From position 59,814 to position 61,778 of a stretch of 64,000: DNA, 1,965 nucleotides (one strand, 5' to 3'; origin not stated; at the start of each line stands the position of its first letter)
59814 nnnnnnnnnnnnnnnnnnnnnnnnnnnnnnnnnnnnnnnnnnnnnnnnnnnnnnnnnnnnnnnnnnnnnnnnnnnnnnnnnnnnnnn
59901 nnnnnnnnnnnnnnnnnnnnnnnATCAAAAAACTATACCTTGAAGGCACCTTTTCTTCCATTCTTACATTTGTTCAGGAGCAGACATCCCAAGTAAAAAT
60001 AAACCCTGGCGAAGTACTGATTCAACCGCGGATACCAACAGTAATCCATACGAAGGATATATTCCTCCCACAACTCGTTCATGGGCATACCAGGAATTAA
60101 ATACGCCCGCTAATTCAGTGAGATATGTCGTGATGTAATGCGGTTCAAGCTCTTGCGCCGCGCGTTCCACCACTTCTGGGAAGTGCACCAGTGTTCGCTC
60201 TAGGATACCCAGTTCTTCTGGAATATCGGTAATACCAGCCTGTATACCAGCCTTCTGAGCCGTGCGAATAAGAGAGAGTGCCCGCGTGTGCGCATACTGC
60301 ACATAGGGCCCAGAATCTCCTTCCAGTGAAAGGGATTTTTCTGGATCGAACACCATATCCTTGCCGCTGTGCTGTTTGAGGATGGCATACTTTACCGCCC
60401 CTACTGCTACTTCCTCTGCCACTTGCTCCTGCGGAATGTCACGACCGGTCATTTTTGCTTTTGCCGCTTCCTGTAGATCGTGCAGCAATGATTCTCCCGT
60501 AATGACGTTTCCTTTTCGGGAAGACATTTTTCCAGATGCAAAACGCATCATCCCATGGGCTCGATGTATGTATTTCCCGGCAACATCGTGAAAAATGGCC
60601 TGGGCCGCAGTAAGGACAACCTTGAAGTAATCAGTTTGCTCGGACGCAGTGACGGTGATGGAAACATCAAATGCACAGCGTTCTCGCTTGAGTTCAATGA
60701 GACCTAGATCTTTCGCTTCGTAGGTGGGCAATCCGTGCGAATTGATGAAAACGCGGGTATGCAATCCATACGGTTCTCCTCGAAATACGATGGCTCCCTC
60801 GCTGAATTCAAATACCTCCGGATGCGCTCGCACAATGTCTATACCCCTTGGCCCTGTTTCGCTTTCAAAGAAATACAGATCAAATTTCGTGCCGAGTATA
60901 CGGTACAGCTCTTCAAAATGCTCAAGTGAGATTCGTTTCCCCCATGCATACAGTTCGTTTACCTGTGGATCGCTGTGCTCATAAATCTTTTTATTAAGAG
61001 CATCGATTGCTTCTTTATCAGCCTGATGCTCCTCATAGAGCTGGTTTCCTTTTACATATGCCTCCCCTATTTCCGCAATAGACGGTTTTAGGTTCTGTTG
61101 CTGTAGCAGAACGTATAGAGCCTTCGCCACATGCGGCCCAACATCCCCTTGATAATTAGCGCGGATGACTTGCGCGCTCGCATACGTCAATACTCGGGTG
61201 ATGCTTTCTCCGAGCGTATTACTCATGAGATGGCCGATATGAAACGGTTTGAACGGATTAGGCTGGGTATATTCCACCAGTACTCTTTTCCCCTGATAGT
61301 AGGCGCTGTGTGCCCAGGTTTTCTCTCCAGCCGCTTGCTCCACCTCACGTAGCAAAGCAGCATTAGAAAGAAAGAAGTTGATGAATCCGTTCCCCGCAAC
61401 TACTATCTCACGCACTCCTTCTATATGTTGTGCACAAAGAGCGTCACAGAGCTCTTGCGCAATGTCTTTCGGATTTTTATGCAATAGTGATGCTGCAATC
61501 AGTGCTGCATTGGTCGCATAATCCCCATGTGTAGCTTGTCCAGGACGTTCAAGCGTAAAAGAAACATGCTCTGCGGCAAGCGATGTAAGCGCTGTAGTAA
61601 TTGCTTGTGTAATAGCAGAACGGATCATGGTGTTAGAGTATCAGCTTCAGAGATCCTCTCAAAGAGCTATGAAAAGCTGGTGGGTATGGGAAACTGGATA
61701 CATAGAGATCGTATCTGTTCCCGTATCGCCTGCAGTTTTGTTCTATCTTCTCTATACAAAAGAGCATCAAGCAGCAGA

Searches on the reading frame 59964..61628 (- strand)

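Call 84: search_protein_families(library=pfam, proteins=[window:59964-61628:-], max_evalue=0.00001)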
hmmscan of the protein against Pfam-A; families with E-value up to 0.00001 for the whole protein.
window:59964-61628:- (554 aa): 3 families
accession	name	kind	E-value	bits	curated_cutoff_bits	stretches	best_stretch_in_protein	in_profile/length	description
PF00750.26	tRNA-synt_1d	-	3.1e-30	105.8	23.3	1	106-428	12-348/349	tRNA synthetases class I (R), catalytic domain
PF05746.21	DALR_1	-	4.3e-24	85.3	22.3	1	443-554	1-117/117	DALR anticodon binding domain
PF03485.21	Arg_tRNA_synt_N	-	8.4e-20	71.6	21.5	1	5-87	2-85/85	Arginyl tRNA synthetase N terminal domain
